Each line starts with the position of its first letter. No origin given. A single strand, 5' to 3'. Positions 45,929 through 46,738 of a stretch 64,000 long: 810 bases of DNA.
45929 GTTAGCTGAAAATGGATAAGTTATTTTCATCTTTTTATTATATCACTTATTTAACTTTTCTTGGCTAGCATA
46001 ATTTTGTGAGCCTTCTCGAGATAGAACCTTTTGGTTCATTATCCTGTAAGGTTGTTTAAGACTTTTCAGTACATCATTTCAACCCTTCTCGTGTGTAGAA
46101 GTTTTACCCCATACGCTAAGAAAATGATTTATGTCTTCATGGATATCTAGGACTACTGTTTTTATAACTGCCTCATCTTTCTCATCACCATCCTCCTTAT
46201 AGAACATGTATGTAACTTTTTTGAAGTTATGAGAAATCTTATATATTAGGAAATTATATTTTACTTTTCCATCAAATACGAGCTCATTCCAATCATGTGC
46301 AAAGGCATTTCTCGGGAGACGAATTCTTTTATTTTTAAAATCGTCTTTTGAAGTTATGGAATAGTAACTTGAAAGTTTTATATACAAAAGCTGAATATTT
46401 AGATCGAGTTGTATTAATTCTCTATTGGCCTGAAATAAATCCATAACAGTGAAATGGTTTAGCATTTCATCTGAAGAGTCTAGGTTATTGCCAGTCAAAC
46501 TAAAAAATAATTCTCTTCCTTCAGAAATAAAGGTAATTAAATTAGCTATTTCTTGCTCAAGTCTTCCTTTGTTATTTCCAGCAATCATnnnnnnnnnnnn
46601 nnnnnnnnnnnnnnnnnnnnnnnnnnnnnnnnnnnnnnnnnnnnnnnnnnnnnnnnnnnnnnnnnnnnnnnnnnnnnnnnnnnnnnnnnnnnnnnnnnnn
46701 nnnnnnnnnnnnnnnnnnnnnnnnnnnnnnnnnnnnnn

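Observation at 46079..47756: Translationally coupled two-gene module with HEPN-like Rx4H motifs next to tRNA-Glu: candidate uncharacterised toxin/abortive-infection system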

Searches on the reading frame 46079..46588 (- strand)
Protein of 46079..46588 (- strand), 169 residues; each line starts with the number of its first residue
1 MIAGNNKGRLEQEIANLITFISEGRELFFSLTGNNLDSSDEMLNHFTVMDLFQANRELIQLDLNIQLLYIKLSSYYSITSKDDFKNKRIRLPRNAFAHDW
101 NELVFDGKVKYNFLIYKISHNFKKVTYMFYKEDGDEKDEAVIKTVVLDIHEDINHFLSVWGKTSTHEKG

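Call 4: search_protein_families(library=pfam, proteins=[window:46079-46588:-], max_evalue=1)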
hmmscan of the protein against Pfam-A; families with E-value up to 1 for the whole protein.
window:46079-46588:- (169 aa): 0 families

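Call 5: search_protein_families(library=padloc, proteins=[window:46079-46588:-], max_evalue=1)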
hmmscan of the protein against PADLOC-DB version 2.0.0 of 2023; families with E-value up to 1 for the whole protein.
window:46079-46588:- (169 aa): 0 families

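Call 6: search_protein_families(library=ncbifam, proteins=[window:46079-46588:-], max_evalue=1)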
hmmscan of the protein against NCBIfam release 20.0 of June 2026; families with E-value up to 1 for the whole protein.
window:46079-46588:- (169 aa): 0 families

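Call 8: find_homologous_proteins(query=window:46079-46588:-, max_evalue=0.01)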
Query window:46079-46588:- (169 aa): 25 proteins with E <= 0.01 among 80 candidates.
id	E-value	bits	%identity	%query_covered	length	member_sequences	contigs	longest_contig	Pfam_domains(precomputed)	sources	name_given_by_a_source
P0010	1.8e-106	371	100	100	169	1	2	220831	-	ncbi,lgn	-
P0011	6.8e-89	314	83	99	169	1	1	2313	-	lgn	-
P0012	1.6e-88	313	83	99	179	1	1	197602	-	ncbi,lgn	-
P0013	6.2e-83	295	80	100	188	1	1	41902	-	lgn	-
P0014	1.4e-80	287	80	100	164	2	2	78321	-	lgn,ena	-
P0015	5.6e-78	278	76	100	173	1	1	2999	-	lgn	-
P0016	3.9e-71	256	80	83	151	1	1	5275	-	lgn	-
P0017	3.4e-61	224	60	98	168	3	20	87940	-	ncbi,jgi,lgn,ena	-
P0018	1.1e-60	222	66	95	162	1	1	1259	-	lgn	-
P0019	9.2e-53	196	56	96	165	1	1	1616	-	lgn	-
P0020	4.4e-52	194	58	95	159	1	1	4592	-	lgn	-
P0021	1.3e-50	189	58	97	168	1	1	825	-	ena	-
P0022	1.2e-48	183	55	96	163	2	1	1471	-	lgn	-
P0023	4.0e-48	181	54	98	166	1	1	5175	-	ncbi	-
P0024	1.4e-47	180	52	98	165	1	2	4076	-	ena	-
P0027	5.8e-45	171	54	95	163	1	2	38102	-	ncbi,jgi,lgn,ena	ncbi:MAG: hypothetical protein WCW14_04140 [Candidatus Paceibacterota bacterium]|jgi:hypothetical pr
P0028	1.0e-44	170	52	96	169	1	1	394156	-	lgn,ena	-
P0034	1.9e-38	150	49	96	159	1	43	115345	-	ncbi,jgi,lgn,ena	-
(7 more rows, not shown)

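Call 19: find_encoding_contigs(protein=P0012, flank=6000, max_places=2)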
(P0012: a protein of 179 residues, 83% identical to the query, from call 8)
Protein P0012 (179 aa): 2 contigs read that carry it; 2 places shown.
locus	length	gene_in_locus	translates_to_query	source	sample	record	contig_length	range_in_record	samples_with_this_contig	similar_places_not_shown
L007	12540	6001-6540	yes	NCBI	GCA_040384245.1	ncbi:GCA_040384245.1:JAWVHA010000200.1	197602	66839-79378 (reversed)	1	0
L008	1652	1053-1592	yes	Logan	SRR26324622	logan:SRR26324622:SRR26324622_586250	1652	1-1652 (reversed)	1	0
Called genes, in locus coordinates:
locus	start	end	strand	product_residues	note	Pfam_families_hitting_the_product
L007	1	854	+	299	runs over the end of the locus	PF01795:Methyltransf_5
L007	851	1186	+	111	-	-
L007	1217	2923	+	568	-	PF03717:PBP_dimer, PF00905:Transpeptidase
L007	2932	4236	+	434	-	PF08245:Mur_ligase_M, PF02875:Mur_ligase_C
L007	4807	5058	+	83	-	PF09954:DUF2188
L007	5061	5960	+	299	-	-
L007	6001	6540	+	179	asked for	-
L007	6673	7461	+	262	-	PF00459:Inositol_P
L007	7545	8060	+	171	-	PF04229:GrpB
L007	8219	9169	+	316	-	-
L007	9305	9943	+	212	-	PF04073:tRNA_edit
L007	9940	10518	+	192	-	-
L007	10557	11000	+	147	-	PF00583:Acetyltransf_1, PF13673:Acetyltransf_10 (weak), PF13508:Acetyltransf_7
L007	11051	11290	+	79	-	-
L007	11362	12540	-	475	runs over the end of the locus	PF00171:Aldedh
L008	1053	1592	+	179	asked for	-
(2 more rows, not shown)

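Call 20: find_encoding_contigs(protein=P0034, flank=6000, max_places=4)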
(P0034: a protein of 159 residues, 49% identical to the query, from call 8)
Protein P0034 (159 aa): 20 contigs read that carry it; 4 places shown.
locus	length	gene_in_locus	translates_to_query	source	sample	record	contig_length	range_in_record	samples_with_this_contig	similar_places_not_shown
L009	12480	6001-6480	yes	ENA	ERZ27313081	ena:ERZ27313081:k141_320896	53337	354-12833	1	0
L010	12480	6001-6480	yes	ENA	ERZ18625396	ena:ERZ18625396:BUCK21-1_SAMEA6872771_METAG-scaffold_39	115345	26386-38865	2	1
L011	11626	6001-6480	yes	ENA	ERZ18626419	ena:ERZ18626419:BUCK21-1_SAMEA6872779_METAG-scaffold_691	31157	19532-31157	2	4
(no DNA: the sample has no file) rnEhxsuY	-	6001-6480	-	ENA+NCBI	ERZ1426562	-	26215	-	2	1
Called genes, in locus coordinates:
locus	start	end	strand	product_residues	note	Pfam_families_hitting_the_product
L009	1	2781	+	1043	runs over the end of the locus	?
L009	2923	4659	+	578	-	PF01807:Zn_ribbon_DnaG, PF08275:DNAG_N, PF01751:Toprim, PF13155:Toprim_2, PF13662:Toprim_4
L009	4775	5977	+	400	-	PF03979:Sigma70_r1_1, PF00140:Sigma70_r1_2, PF04542:Sigma70_r2, PF04539:Sigma70_r3, PF04545:Sigma70_r4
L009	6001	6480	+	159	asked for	-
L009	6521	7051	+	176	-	-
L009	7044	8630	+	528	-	PF11074:DUF2779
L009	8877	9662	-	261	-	PF13462:Thioredoxin_4, PF01323:DSBA (weak)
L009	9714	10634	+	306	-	PF02673:BacA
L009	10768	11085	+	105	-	PF00829:Ribosomal_L21p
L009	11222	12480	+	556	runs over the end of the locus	PF06418:CTP_synth_N, PF00117:GATase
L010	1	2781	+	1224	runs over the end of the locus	PF04997:RNA_pol_Rpb1_1, PF00623:RNA_pol_Rpb1_2, PF04983:RNA_pol_Rpb1_3, PF05000:RNA_pol_Rpb1_4 (weak), PF04998:RNA_pol_Rpb1_5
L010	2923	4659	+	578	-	PF01807:Zn_ribbon_DnaG, PF08275:DNAG_N, PF01751:Toprim, PF13155:Toprim_2, PF13662:Toprim_4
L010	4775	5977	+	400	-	PF03979:Sigma70_r1_1, PF00140:Sigma70_r1_2, PF04542:Sigma70_r2, PF04539:Sigma70_r3, PF04545:Sigma70_r4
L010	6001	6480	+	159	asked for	-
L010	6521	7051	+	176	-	-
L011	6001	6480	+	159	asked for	-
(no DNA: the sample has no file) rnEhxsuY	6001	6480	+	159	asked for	-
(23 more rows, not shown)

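Call 21: find_encoding_contigs(protein=P0017, flank=6000, max_places=4)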
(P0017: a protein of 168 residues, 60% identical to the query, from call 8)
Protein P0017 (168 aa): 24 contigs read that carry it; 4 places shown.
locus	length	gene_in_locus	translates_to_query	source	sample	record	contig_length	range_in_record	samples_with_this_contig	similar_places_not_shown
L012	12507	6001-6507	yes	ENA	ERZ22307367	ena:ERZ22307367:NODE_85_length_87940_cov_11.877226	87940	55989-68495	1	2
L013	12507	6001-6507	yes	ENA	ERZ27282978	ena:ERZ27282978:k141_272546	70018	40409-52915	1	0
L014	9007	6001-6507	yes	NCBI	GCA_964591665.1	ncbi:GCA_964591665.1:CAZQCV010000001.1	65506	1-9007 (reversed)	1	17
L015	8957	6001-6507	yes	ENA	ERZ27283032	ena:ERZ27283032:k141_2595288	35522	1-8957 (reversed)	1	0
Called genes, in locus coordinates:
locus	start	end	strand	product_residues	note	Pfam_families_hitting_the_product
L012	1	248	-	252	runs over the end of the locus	-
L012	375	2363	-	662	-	PF04851:ResIII, PF18766:SWI2_SNF2, PF00270:DEAD, PF00271:Helicase_C, PF14882:INT_rpt (faint)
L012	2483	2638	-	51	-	-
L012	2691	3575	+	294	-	-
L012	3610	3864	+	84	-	-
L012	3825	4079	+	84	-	-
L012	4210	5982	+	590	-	-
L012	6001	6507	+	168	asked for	-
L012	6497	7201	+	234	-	-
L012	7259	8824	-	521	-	PF00239:Resolvase, PF07508:Recombinase, PF13408:Zn_ribbon_recom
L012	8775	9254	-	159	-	-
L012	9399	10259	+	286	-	PF00892:EamA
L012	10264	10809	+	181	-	PF13328:HD_4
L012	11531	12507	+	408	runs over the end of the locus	PF00078:RVT_1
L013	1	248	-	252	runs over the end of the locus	-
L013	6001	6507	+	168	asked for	-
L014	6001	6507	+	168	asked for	-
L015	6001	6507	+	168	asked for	-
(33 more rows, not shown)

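Call 22: predict_structure(alignment_id=A2)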
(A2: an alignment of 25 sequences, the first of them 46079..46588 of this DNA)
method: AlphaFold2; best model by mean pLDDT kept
length: 169 residues; sequences in the alignment: 25
mean_pLDDT: 81.1   pTM: 0.79
mean pLDDT of the five models: 81.1, 79.4, 79.4, 79.2, 75.8
residues with pLDDT >= 90: 86; 70-90: 33; 50-70: 39; < 50: 11
segments of 3 or more residues with pLDDT < 50: 84-88, 166-169
pLDDT, mean of each block of 10 residues (from residue 1): 66 95 97 96 94 95 94 81 51 61 61 90 93 65 89 90 56
secondary structure, 60 per line:
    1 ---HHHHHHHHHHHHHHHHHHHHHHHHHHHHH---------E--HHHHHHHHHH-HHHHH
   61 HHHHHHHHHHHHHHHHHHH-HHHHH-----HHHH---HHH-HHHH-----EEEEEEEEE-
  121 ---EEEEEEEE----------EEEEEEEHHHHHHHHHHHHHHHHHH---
elements in order: H4-32 H45-54 H56-79 H81-85 H91-94 H102-105 E111-119 E124-131 E142-148 H149-166

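Call 26: search_protein_families(library=pfam, proteins=[L007:5061-5960:+, L012:4210-5982:+, L012:6497-7201:+, L009:6521-7051:+, L012:2691-3575:+], max_evalue=1)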
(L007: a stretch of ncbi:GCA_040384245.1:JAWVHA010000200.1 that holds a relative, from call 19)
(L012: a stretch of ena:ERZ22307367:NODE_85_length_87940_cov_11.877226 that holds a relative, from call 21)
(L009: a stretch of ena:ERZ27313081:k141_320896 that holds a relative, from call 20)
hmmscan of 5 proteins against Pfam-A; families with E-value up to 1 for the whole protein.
L007:5061-5960:+ (299 aa): 0 families

L012:4210-5982:+ (590 aa): 0 families

L012:6497-7201:+ (234 aa): 3 families
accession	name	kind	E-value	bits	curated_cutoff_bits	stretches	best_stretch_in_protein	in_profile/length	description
PF00349.27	Hexokinase_1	-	0.017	15.4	24.3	1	47-86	94-140/201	Hexokinase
PF00889.24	EF_TS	-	0.022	14.8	27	1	35-110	85-163/204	Elongation factor TS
PF05696.16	DUF826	-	0.17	12.5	25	1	68-107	13-52/75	Protein of unknown function (DUF826)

L009:6521-7051:+ (176 aa): 0 families

L012:2691-3575:+ (294 aa): 4 families
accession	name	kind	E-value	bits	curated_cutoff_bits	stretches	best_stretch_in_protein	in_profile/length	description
PF05859.17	Mis12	-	0.0025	18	25.7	1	164-242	123-200/231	Mis12 protein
PF16591.11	HBM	-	0.0028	17.6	29.8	1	154-236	20-102/254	Helical bimodular sensor domain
PF18373.7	Spectrin_2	-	0.071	13.7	26.4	1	192-236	5-49/78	Spectrin like domain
PF09787.14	Golgin_A5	-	0.9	9.4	31.7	1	168-225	101-160/305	Golgin subfamily A member 5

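Call 27: search_protein_families(library=padloc, proteins=[L007:5061-5960:+, L012:4210-5982:+, L012:6497-7201:+, L009:6521-7051:+], max_evalue=1)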
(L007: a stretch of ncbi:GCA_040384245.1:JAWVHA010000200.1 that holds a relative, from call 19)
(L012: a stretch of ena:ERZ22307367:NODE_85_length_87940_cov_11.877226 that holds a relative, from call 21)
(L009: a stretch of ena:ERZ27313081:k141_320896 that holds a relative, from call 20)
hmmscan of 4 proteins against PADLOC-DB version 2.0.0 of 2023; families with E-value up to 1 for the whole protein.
L007:5061-5960:+ (299 aa): 0 families

L012:4210-5982:+ (590 aa): 0 families

L012:6497-7201:+ (234 aa): 0 families

L009:6521-7051:+ (176 aa): 1 family
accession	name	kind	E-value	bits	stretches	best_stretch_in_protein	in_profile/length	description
PDLC03772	RT_UG33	-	0.024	11.6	1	126-168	222-262/490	DRT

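Call 32: search_solved_structures(query=A2, max_evalue=10, show_alignments=2)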
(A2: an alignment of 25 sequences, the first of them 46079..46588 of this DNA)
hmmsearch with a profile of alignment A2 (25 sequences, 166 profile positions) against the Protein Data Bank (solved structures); distinct sequences matched with E-value up to 10: 4.
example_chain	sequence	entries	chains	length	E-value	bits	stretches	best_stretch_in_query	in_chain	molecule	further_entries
6jiw_A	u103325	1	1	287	0.25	14.5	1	37-156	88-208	Diaminopimelate epimerase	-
6l4l_A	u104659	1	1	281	0.35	14.1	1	39-156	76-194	Diaminopimelate epimerase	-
6jis_A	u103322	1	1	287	0.37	14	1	39-156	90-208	Diaminopimelate epimerase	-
6cfw_J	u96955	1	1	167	2.1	11.6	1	1-33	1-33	Probable membrane-bound hydrogenase subunit mbhJ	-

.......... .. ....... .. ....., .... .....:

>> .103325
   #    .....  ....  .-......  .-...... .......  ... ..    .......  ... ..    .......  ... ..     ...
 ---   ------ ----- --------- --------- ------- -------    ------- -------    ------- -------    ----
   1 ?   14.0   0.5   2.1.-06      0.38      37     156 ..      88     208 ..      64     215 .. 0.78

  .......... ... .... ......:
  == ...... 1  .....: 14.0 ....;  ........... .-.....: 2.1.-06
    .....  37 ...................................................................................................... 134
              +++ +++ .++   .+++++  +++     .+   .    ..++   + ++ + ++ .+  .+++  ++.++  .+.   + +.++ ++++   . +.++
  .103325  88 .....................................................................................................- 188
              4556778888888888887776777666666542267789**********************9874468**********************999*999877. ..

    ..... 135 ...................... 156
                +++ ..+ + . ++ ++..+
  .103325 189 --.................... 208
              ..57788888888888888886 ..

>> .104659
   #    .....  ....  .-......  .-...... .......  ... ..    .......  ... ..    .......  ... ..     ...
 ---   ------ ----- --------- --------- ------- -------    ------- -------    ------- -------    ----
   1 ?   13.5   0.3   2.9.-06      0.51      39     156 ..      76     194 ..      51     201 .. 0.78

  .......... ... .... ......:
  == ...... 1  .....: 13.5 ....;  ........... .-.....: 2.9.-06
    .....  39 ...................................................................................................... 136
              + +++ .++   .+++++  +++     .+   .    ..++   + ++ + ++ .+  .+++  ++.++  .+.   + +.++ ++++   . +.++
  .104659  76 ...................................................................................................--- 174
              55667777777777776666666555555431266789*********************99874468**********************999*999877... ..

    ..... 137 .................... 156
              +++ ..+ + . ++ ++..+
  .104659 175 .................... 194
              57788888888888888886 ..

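Call 43: find_encoding_contigs(protein=P0014, flank=5000, max_places=2)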
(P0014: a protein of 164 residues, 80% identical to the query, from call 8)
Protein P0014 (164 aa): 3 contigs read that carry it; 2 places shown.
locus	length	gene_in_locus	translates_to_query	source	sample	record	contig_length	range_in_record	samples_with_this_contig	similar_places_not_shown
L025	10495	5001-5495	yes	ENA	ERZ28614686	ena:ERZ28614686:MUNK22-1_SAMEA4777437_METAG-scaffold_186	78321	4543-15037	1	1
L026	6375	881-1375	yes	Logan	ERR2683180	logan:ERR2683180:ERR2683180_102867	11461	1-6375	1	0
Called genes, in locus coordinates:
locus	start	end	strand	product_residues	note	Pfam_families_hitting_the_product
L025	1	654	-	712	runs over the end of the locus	PF00133:tRNA-synt_1, PF09334:tRNA-synt_1g (weak), PF13603:tRNA-synt_1_2 (faint), PF09334:tRNA-synt_1g, PF00133:tRNA-synt_1, PF08264:Anticodon_1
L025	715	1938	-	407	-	PF00814:TsaD, PF22521:HypF_C_2 (weak)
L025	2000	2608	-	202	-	-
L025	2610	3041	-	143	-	-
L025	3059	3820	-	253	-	PF13489:Methyltransf_23, PF05401:NodS (weak), PF13847:Methyltransf_31 (weak), PF08241:Methyltransf_11, PF08242:Methyltransf_12, PF13649:Methyltransf_25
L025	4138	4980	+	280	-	PF01844:HNH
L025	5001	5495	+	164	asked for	-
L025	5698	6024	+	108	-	PF01741:MscL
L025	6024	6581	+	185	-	-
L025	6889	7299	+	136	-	-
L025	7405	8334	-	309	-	PF00890:FAD_binding_2 (faint), PF01134:GIDA (weak), PF01266:DAO (faint), PF03486:HI0933_like (faint), PF07992:Pyr_redox_2, PF12831:FAD_oxidored, PF13738:Pyr_redox_3, PF00070:Pyr_redox (weak), +2 more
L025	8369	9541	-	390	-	PF00091:Tubulin, PF12327:FtsZ_C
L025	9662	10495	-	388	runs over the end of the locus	PF11104:PilM_2, PF02491:SHS2_FTSA, PF06723:MreB_Mbl (faint), PF14450:FtsA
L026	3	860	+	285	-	?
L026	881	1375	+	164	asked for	-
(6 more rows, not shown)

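Call 44: find_encoding_contigs(protein=P0013, flank=5000, max_places=2)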
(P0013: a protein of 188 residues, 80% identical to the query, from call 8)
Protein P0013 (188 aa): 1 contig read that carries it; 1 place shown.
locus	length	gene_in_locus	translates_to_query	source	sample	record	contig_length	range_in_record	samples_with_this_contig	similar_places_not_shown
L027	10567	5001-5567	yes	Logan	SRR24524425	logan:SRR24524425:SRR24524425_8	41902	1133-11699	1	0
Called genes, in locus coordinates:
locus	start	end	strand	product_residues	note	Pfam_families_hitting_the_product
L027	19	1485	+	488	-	PF13148:DUF3987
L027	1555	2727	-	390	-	PF18870:HEPN_RES_NTD1, PF08808:RES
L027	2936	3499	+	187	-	PF00239:Resolvase, PF02796:HTH_7 (weak)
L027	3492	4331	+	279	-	PF12799:LRR_4 (faint)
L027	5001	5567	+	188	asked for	-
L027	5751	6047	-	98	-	-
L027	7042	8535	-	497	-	PF01637:ATPase_2, PF13191:AAA_16 (weak), PF13173:AAA_14 (weak)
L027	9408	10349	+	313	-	PF01656:CbiA, PF02374:ArsA_ATPase (weak), PF06564:CBP_BcsQ, PF09140:MipZ, PF13614:AAA_31, PF10609:ParA (weak)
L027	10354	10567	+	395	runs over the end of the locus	-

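Call 56: search_protein_representatives(alignment_id=A2)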
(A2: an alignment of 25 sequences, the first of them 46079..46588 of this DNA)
Query: 25 sequences, 166 profile positions. Proteins with E-value up to 0.001 (for the whole library): 13; up to 1e-10: 11; up to 1e-30: 6. The best 13 are listed.
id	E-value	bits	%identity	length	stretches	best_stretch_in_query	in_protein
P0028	1.1e-67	243.5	-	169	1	1-162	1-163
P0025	2.9e-67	242.1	-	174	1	1-164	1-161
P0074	3.4e-47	176.8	-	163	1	1-163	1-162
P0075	1.1e-39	152.4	-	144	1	1-113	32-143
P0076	3.5e-35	137.7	-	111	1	59-157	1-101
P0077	4.7e-33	130.8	-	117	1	1-83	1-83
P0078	1.8e-27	112.6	-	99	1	51-131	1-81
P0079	6.6e-18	81.5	-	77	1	102-164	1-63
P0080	7.1e-18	81.4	-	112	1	32-112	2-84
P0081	4.5e-16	75.6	-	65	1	1-60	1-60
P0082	1.7e-14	70.5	-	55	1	1-49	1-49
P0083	7.8e-07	45.5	-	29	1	1-29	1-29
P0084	3.6e-05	40.1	-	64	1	1-33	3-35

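Call 57: find_related_loci(query=A2, collection=metagenome_contigs, flank=4000)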
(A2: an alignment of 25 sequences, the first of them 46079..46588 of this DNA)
Query A2 (169 aa) in metagenome_contigs; peptide patterns used: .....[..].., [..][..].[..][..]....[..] (x = any residue, [..] = any of these).
600 stretches matched a pattern (row limit reached: there are more); 7 encode a relative of the query (tblastn E <= 1e-3); 7 distinct loci.
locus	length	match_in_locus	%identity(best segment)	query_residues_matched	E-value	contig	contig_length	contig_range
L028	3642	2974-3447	54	1-160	9e-52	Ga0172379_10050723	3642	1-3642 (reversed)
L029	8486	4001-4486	49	1-163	1e-49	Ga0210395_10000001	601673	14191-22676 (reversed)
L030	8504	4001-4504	46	1-169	5e-47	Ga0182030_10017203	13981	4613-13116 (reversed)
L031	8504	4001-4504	46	1-169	2e-46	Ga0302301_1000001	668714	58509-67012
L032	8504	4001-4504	46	1-169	2e-46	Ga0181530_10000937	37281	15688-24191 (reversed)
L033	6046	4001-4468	50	4-162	1e-44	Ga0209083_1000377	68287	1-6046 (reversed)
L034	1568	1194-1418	35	54-129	4e-9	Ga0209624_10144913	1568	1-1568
